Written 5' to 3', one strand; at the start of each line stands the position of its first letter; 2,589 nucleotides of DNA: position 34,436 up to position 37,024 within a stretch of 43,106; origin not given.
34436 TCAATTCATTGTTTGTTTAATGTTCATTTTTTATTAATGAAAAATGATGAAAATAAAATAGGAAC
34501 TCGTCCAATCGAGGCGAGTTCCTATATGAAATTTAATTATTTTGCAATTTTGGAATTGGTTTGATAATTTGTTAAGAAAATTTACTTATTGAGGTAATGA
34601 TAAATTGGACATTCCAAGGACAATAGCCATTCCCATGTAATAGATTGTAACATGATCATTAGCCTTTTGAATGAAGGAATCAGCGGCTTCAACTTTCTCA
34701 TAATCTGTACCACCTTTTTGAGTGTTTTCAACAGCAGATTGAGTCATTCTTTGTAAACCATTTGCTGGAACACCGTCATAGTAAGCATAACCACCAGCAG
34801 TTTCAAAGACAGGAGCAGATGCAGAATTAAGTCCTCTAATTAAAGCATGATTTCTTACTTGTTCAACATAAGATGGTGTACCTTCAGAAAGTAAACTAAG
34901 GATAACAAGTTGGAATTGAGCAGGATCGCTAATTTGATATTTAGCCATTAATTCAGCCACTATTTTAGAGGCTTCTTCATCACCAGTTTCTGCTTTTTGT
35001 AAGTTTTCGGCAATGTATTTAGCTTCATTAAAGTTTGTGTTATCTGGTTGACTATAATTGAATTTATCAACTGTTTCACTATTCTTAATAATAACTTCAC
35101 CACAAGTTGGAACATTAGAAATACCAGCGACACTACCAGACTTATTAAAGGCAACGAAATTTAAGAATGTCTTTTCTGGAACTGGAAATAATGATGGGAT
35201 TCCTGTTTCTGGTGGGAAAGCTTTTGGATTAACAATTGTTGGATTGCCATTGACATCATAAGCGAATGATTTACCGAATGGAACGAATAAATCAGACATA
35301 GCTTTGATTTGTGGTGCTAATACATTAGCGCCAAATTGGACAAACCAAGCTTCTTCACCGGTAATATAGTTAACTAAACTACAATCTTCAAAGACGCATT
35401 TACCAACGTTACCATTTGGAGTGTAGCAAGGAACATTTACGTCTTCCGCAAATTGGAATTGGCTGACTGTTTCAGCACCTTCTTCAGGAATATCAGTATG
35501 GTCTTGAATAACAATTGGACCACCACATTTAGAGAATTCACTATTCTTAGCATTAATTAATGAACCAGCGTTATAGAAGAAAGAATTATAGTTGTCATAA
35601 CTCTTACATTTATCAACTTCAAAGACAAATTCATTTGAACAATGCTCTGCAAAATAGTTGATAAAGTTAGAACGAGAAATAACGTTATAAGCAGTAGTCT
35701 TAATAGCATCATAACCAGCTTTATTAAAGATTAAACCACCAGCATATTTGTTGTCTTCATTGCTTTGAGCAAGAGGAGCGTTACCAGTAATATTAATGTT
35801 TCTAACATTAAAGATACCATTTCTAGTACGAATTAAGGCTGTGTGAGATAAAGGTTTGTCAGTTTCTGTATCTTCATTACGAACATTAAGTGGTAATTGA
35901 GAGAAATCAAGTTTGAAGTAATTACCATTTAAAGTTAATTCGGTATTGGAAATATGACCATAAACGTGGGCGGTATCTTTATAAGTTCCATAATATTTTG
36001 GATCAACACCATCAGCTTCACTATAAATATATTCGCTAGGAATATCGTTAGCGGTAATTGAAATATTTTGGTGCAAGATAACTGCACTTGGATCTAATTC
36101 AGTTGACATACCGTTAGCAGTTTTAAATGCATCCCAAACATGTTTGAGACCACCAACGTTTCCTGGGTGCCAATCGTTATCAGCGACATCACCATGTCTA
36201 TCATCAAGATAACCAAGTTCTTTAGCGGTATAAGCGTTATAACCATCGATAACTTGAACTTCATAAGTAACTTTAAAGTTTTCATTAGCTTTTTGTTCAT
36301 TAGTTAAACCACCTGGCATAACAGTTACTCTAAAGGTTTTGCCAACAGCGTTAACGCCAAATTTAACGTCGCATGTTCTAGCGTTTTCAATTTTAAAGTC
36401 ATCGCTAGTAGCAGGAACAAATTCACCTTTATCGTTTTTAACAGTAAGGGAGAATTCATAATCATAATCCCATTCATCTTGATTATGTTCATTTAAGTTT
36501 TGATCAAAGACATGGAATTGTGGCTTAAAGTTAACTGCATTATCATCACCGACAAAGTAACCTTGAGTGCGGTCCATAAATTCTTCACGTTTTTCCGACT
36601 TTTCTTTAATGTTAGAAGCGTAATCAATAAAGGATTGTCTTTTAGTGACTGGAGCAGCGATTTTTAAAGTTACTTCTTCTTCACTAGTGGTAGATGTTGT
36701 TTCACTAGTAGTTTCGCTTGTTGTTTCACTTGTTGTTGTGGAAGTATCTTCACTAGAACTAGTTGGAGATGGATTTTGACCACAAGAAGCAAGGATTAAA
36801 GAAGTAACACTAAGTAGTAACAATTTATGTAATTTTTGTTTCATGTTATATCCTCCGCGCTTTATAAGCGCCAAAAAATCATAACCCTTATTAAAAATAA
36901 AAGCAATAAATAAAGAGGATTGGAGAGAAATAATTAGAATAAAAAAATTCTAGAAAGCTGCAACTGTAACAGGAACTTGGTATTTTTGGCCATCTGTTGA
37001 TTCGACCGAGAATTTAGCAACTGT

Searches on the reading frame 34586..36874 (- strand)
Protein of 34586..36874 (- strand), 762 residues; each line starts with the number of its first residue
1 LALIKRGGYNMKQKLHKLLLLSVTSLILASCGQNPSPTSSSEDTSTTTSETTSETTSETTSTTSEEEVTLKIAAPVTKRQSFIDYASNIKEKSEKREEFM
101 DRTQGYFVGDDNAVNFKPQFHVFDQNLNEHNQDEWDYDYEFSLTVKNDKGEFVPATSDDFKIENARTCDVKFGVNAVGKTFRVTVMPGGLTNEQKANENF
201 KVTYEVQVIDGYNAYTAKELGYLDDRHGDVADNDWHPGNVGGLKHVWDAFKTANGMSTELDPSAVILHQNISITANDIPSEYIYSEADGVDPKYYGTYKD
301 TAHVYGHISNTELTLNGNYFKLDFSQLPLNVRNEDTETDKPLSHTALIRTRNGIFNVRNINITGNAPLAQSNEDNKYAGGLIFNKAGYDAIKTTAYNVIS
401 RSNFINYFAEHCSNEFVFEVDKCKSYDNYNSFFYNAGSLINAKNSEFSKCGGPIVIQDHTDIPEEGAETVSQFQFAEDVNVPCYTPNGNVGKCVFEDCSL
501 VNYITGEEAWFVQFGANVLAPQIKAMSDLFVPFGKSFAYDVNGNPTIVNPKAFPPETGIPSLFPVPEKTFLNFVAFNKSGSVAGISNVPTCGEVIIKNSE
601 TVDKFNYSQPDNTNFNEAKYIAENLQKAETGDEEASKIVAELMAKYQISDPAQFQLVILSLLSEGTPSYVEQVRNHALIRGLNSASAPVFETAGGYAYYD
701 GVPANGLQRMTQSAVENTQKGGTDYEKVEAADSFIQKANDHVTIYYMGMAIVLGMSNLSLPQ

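Call 8: search_protein_families(library=pfam, proteins=[window:34586-36874:-], max_evalue=0.001)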
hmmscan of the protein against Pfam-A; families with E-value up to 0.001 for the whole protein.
window:34586-36874:- (762 aa): 1 family
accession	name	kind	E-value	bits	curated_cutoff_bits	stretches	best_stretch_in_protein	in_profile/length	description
PF21827.1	New_glue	-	0.00022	21.4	31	1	11-77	1-67/94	New glue protein family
